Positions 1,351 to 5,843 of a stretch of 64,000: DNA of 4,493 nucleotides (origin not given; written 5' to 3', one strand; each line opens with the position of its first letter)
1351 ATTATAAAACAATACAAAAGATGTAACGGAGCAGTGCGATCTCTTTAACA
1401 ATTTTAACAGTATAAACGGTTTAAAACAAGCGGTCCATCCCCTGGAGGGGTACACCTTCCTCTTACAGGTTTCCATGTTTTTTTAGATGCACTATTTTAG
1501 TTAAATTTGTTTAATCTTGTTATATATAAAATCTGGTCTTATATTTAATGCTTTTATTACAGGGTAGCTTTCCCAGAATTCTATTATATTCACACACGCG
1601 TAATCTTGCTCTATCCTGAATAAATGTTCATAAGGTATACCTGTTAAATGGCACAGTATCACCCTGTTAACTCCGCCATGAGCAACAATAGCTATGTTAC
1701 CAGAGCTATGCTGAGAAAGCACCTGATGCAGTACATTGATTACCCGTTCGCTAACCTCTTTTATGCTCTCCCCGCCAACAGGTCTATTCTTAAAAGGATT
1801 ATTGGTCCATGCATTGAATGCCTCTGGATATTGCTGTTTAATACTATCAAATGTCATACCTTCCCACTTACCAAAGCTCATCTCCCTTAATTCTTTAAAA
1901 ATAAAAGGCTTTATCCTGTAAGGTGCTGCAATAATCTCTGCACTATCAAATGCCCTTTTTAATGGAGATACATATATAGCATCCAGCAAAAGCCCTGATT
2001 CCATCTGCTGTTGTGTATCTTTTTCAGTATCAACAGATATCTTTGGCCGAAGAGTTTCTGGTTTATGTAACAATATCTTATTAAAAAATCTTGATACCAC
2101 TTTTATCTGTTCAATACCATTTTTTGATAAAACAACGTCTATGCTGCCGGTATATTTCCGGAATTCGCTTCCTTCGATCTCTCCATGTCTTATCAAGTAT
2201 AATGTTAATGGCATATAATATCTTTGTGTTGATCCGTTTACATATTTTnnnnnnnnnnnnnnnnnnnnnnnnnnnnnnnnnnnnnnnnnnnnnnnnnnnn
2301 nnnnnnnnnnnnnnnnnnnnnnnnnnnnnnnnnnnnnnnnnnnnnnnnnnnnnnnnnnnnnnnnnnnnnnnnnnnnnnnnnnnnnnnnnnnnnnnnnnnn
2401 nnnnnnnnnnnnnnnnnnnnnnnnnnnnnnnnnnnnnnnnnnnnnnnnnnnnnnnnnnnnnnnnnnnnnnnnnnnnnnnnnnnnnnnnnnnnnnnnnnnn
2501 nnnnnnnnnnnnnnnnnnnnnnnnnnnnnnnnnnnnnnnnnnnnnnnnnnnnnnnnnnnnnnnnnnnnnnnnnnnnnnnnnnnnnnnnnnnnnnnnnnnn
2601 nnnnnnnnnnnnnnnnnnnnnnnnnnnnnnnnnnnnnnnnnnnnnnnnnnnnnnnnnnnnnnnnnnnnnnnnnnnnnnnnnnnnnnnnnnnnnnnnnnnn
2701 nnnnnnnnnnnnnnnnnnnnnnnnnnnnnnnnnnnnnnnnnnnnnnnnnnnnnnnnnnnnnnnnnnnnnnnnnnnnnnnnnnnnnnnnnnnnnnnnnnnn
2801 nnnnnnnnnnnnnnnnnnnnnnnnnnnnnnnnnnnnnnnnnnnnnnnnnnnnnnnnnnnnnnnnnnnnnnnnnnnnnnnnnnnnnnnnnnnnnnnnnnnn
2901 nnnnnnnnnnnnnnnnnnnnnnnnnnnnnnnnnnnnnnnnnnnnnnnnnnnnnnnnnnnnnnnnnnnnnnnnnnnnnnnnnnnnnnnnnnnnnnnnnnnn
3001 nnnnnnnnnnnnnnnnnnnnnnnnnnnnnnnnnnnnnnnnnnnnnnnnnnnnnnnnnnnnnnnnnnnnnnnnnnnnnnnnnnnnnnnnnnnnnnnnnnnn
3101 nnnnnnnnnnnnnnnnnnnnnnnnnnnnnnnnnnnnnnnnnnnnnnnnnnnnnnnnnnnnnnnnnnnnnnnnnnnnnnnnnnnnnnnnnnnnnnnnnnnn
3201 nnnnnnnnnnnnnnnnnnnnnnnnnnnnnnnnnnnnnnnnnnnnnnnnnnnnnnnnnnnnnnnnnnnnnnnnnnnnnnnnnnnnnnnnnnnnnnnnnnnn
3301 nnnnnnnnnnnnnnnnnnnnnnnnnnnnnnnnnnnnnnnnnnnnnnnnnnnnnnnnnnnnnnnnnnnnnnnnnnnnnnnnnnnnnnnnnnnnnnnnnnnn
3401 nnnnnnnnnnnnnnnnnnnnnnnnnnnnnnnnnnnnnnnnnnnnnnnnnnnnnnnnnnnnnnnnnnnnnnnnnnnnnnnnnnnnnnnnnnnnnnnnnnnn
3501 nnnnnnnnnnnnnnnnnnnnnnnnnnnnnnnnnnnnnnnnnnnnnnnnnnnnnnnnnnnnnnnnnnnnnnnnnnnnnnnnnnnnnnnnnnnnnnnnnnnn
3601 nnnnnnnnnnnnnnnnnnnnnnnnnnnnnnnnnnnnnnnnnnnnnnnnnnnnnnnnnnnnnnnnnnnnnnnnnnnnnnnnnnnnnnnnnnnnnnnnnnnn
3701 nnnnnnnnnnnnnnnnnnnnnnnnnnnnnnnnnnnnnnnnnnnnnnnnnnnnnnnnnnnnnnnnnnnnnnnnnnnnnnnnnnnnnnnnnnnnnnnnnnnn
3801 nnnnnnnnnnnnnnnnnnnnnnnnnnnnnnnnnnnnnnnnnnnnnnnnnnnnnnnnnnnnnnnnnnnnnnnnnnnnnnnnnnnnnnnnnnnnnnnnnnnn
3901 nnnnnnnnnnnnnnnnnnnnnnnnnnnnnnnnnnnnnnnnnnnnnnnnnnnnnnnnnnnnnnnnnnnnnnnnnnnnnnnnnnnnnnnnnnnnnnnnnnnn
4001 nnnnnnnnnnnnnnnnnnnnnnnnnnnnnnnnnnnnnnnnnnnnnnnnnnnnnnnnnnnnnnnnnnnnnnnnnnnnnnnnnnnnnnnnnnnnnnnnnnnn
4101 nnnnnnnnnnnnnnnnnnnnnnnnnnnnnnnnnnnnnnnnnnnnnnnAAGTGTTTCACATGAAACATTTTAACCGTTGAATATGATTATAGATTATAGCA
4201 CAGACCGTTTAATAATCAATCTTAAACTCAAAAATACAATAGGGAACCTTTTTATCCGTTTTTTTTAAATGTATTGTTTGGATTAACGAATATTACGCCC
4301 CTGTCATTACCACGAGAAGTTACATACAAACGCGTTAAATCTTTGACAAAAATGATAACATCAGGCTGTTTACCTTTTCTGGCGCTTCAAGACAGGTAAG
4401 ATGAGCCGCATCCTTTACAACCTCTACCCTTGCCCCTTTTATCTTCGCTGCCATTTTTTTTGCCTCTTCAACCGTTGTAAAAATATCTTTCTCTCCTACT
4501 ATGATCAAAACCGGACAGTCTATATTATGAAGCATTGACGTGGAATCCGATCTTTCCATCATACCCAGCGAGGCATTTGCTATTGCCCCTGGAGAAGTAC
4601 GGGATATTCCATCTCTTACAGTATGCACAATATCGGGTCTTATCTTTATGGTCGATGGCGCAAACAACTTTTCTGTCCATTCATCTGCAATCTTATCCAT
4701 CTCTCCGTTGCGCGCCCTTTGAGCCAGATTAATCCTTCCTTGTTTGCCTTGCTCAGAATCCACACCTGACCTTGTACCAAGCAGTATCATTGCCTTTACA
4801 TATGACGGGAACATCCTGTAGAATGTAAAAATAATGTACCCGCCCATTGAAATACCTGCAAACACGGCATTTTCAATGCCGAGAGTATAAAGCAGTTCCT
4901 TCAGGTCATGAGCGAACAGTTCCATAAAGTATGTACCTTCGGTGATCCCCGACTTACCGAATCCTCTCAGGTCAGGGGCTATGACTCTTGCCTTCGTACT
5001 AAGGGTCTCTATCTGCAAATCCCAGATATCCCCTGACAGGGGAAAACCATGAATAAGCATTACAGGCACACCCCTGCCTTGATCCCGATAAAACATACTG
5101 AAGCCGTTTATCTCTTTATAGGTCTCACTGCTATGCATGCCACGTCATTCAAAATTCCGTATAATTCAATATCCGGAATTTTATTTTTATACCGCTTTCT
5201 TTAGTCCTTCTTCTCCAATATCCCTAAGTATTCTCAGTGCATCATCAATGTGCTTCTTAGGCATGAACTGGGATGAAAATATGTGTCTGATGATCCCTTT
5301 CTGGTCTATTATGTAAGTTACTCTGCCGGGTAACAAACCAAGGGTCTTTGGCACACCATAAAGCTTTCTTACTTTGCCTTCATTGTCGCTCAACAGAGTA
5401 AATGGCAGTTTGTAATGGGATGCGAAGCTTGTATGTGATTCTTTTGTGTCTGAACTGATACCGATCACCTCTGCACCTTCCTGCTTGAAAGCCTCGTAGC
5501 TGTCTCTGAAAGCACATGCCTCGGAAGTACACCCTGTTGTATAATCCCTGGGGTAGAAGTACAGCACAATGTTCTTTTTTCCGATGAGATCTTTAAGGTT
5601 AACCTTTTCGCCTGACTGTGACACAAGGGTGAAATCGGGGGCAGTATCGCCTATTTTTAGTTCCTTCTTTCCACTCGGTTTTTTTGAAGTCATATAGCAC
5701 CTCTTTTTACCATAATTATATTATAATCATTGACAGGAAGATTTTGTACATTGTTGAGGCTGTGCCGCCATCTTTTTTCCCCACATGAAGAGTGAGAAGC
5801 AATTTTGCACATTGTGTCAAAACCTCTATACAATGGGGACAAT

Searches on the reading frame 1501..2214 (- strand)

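Call 37: search_protein_families(library=pfam, proteins=[window:1501-2214:-], max_evalue=0.00001)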
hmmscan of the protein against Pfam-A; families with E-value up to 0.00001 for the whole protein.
window:1501-2214:- (237 aa): 1 family
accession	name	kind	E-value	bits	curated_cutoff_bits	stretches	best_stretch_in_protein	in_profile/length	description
PF00300.27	His_Phos_1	-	6e-55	186.4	21.7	2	76-225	44-193/194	Histidine phosphatase superfamily (branch 1)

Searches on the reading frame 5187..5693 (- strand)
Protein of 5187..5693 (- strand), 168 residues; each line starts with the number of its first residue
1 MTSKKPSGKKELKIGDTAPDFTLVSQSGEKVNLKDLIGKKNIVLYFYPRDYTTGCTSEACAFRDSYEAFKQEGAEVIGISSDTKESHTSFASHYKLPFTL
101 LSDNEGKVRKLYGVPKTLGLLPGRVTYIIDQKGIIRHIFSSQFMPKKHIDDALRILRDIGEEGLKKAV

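Call 37: search_protein_families(library=pfam, proteins=[window:5187-5693:-], max_evalue=0.00001)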
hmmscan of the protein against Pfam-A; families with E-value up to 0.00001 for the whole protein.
window:5187-5693:- (168 aa): 2 families
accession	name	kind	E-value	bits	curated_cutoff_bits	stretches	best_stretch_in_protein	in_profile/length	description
PF00578.27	AhpC-TSA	-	1.1e-41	142.1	26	1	14-138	1-124/124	AhpC/TSA family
PF08534.16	Redoxin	-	1.2e-22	80.7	26.6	1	14-145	2-138/148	Redoxin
